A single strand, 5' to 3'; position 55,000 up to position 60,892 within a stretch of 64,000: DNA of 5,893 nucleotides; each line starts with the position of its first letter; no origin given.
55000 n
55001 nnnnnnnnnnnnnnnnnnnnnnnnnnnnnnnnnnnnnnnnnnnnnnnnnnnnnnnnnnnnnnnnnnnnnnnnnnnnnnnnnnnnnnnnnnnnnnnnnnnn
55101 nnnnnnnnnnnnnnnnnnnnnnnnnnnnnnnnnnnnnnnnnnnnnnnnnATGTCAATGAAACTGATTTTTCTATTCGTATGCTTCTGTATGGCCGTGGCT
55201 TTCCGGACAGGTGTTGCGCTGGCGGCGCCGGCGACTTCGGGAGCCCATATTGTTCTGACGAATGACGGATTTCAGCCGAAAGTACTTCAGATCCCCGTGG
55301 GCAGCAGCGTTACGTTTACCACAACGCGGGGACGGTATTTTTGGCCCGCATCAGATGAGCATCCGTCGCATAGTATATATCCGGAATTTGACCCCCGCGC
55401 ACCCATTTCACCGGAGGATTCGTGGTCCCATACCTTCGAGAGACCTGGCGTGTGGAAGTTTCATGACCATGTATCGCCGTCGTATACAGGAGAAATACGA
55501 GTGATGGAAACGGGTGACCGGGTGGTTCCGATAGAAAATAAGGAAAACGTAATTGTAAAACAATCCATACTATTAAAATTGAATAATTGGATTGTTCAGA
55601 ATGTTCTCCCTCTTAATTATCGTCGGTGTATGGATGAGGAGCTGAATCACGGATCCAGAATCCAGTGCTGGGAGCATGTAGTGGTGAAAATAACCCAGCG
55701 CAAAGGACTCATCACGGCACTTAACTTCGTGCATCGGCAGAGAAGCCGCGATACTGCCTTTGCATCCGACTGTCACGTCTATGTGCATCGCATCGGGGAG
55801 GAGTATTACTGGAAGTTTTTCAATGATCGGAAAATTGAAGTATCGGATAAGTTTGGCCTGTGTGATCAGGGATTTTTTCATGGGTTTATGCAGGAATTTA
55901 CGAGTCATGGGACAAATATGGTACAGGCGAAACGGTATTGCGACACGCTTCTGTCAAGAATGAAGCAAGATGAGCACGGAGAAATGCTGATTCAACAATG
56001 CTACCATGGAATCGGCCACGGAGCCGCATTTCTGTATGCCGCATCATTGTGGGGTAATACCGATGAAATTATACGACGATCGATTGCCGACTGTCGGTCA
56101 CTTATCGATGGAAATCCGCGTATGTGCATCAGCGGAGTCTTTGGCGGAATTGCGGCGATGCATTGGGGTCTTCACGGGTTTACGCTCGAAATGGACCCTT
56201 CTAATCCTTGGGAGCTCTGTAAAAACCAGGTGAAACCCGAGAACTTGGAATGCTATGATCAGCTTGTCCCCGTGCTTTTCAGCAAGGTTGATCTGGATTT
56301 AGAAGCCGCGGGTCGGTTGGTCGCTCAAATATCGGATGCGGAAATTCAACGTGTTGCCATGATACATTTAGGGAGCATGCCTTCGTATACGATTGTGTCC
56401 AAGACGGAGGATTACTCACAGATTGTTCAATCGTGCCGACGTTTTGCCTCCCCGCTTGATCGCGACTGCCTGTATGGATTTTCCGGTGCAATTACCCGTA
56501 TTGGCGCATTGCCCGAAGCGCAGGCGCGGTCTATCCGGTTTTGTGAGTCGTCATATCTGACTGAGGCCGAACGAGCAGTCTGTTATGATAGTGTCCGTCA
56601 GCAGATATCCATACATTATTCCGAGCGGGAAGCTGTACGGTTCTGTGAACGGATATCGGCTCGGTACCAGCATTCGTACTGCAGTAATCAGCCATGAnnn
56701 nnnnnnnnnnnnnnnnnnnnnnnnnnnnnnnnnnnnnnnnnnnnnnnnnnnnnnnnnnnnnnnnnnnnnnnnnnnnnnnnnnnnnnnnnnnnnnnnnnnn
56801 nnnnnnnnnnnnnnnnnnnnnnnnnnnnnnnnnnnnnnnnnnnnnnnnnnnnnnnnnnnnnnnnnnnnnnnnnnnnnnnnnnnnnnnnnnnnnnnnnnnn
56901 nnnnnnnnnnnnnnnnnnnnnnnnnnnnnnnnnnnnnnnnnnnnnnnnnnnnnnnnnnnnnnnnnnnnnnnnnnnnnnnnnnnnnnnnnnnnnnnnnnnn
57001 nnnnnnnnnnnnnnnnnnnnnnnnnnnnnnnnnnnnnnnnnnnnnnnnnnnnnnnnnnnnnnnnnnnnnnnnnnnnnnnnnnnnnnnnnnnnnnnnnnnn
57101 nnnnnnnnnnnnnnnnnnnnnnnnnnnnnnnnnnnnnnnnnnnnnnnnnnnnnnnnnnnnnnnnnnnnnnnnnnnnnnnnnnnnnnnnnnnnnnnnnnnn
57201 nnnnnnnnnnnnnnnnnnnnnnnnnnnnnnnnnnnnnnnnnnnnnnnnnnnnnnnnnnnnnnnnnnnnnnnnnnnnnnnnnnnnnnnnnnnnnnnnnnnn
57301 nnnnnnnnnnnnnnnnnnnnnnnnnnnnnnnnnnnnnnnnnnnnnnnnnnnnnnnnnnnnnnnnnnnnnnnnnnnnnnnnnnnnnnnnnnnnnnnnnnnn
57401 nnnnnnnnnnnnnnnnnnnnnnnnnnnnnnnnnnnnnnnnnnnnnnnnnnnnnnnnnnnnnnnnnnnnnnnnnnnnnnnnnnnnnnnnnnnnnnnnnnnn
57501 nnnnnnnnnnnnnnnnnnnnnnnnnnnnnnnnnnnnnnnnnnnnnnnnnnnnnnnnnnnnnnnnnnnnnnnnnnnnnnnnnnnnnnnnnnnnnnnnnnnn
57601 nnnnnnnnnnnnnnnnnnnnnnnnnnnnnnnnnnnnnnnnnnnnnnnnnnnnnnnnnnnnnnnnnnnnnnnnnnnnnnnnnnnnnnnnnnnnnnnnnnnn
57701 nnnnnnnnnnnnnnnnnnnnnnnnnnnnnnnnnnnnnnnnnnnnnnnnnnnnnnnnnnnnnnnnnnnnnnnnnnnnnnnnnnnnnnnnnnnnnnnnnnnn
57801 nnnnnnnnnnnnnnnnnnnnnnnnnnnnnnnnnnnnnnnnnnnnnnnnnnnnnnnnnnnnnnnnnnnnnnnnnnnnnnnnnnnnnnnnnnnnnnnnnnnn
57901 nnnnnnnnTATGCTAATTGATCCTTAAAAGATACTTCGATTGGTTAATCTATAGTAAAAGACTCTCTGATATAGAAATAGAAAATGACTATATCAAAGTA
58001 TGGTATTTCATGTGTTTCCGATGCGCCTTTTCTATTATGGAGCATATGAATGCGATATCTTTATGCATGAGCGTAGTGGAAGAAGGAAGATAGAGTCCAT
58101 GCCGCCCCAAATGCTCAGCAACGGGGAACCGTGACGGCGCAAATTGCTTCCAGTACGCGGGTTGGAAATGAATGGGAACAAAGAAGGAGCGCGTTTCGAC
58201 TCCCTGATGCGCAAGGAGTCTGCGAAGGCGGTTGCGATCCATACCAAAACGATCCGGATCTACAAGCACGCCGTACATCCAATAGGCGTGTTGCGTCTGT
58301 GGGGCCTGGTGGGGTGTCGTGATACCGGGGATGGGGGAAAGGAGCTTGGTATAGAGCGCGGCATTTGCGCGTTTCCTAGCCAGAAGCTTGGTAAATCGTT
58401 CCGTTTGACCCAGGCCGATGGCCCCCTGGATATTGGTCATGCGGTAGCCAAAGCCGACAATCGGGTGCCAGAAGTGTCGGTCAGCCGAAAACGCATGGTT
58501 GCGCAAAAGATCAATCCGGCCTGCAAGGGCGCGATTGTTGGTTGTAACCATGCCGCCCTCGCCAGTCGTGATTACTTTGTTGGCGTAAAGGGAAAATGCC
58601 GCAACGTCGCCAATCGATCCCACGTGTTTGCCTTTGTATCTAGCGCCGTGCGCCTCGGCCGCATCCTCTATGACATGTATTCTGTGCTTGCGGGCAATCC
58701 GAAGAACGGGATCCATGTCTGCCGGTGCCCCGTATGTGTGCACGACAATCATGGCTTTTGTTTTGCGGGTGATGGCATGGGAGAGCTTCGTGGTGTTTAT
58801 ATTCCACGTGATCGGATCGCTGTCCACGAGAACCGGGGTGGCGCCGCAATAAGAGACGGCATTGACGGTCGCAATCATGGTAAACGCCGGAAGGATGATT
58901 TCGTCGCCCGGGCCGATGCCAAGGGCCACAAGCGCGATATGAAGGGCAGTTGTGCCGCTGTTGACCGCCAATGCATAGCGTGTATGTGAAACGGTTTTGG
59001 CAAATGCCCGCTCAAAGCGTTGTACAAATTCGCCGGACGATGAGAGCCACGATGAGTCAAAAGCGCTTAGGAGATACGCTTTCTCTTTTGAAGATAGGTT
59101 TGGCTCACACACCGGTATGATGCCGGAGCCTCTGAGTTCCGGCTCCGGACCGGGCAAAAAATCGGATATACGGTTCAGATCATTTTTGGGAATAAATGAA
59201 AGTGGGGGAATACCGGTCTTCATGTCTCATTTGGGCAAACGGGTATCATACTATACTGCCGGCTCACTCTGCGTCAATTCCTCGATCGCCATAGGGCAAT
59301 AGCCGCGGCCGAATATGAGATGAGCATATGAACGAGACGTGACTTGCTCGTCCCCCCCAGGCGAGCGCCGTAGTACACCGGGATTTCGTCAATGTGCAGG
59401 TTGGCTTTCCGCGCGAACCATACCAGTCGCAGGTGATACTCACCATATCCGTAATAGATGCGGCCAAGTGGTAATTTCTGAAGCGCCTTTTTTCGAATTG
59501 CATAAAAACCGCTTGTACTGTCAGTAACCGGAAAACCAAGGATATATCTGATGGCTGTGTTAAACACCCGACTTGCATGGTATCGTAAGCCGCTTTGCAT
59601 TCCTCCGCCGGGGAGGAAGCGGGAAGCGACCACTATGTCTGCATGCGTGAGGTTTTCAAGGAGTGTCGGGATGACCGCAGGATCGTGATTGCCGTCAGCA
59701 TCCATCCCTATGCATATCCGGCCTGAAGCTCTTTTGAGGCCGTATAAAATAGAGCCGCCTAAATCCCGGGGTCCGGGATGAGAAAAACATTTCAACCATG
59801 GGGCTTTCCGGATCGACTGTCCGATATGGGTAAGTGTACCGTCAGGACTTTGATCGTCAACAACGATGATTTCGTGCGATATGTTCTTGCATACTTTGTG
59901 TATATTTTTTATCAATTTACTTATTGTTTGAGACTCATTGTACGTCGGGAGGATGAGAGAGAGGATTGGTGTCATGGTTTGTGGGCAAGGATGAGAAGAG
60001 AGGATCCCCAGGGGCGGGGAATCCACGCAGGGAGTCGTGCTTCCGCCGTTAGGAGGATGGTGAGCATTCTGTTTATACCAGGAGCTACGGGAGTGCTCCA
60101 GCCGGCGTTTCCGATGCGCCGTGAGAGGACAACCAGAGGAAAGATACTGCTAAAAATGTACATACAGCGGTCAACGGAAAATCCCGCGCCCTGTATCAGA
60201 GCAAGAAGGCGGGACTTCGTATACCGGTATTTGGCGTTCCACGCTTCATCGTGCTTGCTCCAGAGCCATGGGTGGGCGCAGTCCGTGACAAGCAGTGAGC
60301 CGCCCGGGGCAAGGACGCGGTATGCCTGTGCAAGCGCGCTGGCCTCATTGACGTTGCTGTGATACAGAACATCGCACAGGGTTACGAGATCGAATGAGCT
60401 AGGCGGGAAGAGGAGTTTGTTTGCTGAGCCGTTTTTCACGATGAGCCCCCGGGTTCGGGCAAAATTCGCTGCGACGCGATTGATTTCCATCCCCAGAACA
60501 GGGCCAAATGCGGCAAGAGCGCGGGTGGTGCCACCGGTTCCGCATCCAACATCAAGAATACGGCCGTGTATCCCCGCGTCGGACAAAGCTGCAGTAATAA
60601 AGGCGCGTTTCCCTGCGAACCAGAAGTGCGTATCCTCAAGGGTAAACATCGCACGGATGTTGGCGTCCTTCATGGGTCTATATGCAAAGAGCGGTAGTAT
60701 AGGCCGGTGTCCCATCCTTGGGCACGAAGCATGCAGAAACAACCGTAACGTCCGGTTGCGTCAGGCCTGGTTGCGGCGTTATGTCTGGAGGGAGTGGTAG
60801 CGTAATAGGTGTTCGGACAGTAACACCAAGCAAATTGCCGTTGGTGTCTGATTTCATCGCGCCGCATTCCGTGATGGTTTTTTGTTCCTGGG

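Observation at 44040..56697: Four paralogs carry an N-terminal cupredoxin-like domain with an H...H-D-H signature instead of the blue-copper Cys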

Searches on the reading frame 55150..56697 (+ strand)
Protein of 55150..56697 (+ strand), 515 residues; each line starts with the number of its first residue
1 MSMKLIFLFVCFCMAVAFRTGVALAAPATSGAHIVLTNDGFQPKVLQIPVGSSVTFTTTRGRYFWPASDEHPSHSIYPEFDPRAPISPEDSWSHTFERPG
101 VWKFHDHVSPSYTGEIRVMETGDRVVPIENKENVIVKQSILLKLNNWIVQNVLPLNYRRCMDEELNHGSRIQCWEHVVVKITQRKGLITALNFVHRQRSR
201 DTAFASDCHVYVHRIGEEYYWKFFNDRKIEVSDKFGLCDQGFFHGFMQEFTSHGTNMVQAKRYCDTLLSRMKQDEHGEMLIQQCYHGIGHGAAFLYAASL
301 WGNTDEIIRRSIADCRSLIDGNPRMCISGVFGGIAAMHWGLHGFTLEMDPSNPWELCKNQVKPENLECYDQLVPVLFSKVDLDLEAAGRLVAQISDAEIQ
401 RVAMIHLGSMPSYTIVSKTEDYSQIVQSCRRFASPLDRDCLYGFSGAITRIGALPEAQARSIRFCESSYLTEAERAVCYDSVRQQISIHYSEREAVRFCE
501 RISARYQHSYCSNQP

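Call 3: search_protein_families(library=pfam, proteins=[window:55150-56697:+], max_evalue=1)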
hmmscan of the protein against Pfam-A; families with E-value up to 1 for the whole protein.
window:55150-56697:+ (515 aa): 2 families
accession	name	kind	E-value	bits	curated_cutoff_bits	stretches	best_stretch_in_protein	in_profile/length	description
PF13473.12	Cupredoxin_1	-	0.0031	18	27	1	7-116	4-102/104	Cupredoxin-like domain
PF25054.1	PHD_pln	-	0.032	14.5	29.8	1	499-514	15-30/43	PHD-type zinc finger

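Call 4: search_protein_families(library=ncbifam, proteins=[window:55150-56697:+], max_evalue=1)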
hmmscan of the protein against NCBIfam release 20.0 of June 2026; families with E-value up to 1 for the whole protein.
window:55150-56697:+ (515 aa): 0 families

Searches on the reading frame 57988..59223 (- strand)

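Call 80: search_protein_families(library=pfam, proteins=[window:57988-59223:-], max_evalue=0.00001)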
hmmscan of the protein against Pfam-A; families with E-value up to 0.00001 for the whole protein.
window:57988-59223:- (411 aa): 2 families
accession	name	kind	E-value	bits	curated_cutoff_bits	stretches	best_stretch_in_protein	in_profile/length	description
PF01041.23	DegT_DnrJ_EryC1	-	7.4e-115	384.4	19.8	1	44-397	4-359/360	DegT/DnrJ/EryC1/StrS aminotransferase family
PF00155.27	Aminotran_1_2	-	2e-07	31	19.7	1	68-193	45-191/361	Aminotransferase class I and II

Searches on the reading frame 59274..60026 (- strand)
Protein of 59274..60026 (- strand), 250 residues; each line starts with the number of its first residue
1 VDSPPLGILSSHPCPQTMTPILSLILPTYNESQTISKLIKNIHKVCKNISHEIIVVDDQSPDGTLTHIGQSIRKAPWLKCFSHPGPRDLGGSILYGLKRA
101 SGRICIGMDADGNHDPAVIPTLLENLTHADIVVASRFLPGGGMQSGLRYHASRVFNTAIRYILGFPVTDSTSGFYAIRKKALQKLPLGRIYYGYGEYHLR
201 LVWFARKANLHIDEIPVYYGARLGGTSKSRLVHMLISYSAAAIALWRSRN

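Call 80: search_protein_families(library=pfam, proteins=[window:59274-60026:-], max_evalue=0.00001)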
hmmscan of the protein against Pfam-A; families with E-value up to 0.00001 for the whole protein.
window:59274-60026:- (250 aa): 1 family
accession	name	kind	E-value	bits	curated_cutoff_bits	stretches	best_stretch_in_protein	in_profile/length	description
PF00535.33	Glycos_transf_2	-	2e-23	83.6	23.3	1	23-185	1-167/168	Glycosyl transferase family 2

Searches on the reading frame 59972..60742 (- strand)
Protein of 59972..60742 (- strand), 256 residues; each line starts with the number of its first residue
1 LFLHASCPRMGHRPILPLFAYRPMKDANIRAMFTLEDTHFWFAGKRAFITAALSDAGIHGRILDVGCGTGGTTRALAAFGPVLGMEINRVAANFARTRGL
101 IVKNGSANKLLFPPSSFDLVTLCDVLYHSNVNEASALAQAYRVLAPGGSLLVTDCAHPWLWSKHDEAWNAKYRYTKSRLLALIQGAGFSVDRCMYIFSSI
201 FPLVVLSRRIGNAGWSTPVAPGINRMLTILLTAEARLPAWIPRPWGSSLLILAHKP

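Call 80: search_protein_families(library=pfam, proteins=[window:59972-60742:-], max_evalue=0.00001)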
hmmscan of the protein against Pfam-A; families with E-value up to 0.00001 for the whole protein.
window:59972-60742:- (256 aa): 6 families
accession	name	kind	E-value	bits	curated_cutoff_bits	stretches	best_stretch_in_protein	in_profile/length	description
PF08241.18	Methyltransf_11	-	1.9e-16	60.9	21.2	1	63-151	1-94/95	Methyltransferase domain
PF13649.12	Methyltransf_25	-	2.9e-15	57.2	27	1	62-148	1-97/97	Methyltransferase domain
PF13847.12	Methyltransf_31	-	1.3e-12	48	27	1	61-164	6-121/145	Methyltransferase domain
PF13489.12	Methyltransf_23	-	1.9e-12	47.7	27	1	56-167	20-127/164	Methyltransferase domain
PF08242.18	Methyltransf_12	-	6e-11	43.4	30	1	63-150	1-98/98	Methyltransferase domain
PF01209.24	Ubie_methyltran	-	3.2e-06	27.1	20.1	0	60-160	49-159/233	ubiE/COQ5 methyltransferase family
